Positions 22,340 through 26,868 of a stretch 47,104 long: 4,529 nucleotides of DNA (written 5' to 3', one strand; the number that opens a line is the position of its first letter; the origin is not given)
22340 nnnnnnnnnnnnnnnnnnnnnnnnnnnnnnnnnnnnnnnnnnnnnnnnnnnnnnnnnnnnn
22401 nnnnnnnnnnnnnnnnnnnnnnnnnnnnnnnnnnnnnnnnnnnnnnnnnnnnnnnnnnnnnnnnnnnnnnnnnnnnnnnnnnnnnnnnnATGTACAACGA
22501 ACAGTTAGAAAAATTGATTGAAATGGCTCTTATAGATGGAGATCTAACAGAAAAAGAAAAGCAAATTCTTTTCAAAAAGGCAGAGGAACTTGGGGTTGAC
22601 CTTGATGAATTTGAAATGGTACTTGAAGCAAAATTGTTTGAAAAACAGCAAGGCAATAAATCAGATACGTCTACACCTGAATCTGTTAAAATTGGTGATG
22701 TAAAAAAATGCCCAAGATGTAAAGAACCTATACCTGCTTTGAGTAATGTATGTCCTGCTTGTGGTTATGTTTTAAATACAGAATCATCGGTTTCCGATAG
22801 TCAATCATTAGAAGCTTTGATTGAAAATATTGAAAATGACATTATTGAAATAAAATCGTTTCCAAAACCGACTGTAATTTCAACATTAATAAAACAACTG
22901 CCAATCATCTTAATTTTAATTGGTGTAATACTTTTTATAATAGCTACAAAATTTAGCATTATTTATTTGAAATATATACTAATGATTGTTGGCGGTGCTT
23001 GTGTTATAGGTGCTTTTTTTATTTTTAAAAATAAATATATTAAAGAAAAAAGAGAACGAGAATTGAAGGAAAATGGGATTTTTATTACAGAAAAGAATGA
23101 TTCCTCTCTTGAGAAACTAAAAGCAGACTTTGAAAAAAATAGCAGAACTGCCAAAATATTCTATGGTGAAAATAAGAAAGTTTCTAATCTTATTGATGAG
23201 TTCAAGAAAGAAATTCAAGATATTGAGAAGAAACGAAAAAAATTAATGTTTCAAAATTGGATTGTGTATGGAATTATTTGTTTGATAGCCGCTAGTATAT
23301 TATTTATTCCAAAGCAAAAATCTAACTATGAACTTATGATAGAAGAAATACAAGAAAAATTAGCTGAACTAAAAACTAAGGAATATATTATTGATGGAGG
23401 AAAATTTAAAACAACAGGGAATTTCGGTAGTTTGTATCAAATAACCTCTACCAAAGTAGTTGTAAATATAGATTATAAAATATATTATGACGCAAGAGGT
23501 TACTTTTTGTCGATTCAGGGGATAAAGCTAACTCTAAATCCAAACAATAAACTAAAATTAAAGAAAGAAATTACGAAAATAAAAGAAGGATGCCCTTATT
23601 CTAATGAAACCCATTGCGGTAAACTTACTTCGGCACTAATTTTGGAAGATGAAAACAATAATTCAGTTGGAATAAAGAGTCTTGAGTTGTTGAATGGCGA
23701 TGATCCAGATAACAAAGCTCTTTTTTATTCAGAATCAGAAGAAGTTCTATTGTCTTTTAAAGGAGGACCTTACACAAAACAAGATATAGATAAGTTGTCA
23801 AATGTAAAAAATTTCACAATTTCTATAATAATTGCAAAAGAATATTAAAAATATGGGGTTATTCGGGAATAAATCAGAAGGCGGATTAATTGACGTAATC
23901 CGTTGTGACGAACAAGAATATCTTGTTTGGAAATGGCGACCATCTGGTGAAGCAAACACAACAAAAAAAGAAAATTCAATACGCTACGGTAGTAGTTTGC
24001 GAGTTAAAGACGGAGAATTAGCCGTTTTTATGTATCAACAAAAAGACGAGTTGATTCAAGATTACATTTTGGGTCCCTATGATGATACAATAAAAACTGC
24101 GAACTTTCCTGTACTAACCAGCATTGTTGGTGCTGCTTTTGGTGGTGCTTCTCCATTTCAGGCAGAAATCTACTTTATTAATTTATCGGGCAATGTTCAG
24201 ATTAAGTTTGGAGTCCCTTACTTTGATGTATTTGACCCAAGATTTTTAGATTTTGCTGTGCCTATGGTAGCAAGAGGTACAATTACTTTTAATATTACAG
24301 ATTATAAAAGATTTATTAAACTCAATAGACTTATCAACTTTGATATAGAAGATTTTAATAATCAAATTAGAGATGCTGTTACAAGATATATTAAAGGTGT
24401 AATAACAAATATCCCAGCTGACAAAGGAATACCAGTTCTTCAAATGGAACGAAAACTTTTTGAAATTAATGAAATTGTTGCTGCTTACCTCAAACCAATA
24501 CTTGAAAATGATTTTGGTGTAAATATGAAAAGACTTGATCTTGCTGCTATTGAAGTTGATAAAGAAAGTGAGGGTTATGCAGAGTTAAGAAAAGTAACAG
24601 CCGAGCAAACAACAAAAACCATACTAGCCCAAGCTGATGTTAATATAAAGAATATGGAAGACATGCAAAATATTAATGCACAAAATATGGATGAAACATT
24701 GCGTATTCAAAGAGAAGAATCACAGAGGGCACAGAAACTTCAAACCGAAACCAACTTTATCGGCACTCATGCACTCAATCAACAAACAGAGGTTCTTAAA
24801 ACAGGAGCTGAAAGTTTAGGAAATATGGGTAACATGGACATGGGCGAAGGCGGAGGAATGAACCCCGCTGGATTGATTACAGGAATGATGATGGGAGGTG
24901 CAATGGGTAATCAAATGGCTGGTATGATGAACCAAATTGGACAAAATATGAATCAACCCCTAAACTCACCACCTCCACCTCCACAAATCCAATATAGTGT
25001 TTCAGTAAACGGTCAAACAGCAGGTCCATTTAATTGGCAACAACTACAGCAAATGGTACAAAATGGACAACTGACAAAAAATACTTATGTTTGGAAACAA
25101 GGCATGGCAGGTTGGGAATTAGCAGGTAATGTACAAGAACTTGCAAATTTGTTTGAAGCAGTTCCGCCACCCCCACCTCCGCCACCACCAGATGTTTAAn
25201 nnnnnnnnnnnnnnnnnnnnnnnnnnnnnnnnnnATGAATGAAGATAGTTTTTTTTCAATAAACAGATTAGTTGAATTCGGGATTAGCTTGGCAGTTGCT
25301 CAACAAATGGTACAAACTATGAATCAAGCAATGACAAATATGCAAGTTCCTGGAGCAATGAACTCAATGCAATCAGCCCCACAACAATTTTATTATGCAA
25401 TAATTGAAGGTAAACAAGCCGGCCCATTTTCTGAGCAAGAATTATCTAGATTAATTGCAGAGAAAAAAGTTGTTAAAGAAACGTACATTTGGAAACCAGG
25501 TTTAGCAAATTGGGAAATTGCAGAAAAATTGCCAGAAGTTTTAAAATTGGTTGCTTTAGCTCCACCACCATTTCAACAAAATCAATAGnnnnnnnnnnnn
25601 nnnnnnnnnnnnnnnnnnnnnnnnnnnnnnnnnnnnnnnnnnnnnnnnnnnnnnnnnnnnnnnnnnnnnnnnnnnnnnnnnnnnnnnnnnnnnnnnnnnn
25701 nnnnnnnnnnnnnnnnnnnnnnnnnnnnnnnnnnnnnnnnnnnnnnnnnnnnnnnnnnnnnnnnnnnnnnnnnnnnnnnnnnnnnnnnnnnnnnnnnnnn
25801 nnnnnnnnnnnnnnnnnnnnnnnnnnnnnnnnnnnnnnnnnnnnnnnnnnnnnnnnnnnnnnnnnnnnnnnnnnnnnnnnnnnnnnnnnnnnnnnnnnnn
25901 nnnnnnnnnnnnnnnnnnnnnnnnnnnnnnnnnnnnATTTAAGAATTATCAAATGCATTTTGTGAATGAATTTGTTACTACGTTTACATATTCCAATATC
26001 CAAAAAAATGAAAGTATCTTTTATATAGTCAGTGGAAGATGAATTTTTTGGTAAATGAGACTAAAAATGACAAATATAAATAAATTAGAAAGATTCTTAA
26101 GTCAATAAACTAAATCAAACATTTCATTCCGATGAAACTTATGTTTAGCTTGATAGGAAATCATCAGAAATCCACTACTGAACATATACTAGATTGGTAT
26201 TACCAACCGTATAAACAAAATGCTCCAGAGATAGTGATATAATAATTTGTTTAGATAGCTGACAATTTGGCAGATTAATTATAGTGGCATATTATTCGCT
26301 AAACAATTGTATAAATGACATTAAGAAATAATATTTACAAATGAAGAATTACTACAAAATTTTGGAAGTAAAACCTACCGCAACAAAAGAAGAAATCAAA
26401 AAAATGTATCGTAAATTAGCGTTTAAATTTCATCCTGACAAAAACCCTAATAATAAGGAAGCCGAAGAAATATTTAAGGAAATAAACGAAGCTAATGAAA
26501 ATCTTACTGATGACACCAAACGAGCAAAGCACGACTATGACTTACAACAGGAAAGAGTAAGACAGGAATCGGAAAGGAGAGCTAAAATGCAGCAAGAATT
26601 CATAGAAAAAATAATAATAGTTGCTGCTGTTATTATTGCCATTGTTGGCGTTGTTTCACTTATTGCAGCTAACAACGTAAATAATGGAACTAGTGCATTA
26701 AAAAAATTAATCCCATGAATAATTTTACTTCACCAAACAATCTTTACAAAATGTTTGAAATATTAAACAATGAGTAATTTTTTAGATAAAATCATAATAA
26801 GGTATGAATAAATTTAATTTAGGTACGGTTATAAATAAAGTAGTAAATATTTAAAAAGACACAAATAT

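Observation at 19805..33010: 12.7-kb accessory island bracketed by inverted copies of a modular repeat with a 20-nt perfect inner inverted repeat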

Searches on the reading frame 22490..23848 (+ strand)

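Call 12: search_protein_families(library=pfam, proteins=[window:22490-23848:+], max_evalue=0.01)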
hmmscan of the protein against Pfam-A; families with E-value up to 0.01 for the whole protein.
window:22490-23848:+ (452 aa): 3 families
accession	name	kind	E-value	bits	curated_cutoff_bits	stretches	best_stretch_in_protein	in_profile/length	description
PF10571.15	UPF0547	-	5.2e-06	26.9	29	1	72-94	1-23/26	Uncharacterised protein family UPF0547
PF13248.11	Zn_ribbon_3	-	4.2e-05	23.3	27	1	72-95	3-26/26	zinc-ribbon domain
PF12773.13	DZR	-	0.00057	20.4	27.3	1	72-92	25-45/45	Double zinc ribbon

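Call 47: search_protein_families(library=padloc, proteins=[window:22490-23848:+], max_evalue=0.001)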
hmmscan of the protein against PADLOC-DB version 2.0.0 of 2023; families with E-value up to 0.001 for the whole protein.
window:22490-23848:+ (452 aa): 0 families

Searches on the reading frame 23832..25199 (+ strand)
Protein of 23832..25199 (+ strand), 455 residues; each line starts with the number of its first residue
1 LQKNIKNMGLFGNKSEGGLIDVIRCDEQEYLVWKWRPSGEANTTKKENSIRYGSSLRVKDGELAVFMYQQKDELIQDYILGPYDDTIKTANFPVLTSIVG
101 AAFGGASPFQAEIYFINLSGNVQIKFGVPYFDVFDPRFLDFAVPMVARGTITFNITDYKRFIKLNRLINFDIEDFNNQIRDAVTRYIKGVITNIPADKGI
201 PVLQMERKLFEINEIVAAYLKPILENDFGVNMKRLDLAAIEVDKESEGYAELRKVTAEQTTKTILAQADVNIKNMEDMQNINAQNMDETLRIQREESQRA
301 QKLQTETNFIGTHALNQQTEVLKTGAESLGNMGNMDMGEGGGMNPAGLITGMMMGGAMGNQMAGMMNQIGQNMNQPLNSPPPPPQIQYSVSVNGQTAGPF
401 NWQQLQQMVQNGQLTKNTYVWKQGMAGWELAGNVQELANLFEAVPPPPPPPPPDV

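Call 12: search_protein_families(library=pfam, proteins=[window:23832-25199:+], max_evalue=0.01)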
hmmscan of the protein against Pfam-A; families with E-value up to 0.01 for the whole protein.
window:23832-25199:+ (455 aa): 3 families
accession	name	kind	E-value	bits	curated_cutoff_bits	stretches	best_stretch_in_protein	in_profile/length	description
PF13421.11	Band_7_1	-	1.2e-24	87.6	24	1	45-247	6-200/211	SPFH domain-Band 7 family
PF14237.11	GYF_2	-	2.2e-18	66.2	25.8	1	390-437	3-50/50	GYF domain 2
PF02213.21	GYF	-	0.0093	16.1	25.7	0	393-428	7-42/45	GYF domain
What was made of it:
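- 22332..26870 (+): Conserved island core: zinc-ribbon protein, SPFH/Band_7 + GYF protein, GYF protein, a 114-aa ORF and a DnaJ-domain protein. Pfam hits (call 12).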

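Call 47: search_protein_families(library=padloc, proteins=[window:23832-25199:+], max_evalue=0.001)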
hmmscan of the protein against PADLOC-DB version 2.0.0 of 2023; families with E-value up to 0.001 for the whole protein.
window:23832-25199:+ (455 aa): 0 families

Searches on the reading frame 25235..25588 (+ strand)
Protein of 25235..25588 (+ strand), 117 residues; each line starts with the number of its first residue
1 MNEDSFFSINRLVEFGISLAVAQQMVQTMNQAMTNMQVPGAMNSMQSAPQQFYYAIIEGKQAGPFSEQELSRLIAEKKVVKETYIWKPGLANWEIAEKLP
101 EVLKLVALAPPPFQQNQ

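Call 12: search_protein_families(library=pfam, proteins=[window:25235-25588:+], max_evalue=0.01)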
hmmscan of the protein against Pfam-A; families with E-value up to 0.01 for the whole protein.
window:25235-25588:+ (117 aa): 1 family
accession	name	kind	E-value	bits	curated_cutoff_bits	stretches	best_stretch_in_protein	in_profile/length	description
PF14237.11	GYF_2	-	1.6e-14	53.9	25.8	1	53-101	1-49/50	GYF domain 2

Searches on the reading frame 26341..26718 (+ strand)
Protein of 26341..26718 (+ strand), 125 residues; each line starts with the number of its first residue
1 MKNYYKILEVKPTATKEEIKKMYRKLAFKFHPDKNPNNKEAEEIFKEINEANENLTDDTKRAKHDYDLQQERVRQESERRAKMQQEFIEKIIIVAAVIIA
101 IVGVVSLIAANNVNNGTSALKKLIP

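Call 12: search_protein_families(library=pfam, proteins=[window:26341-26718:+], max_evalue=0.01)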
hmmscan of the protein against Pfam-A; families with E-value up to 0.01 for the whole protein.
window:26341-26718:+ (125 aa): 1 family
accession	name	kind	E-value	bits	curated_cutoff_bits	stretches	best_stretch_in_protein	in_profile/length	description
PF00226.36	DnaJ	-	4.3e-25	88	27.8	1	3-65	1-63/63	DnaJ domain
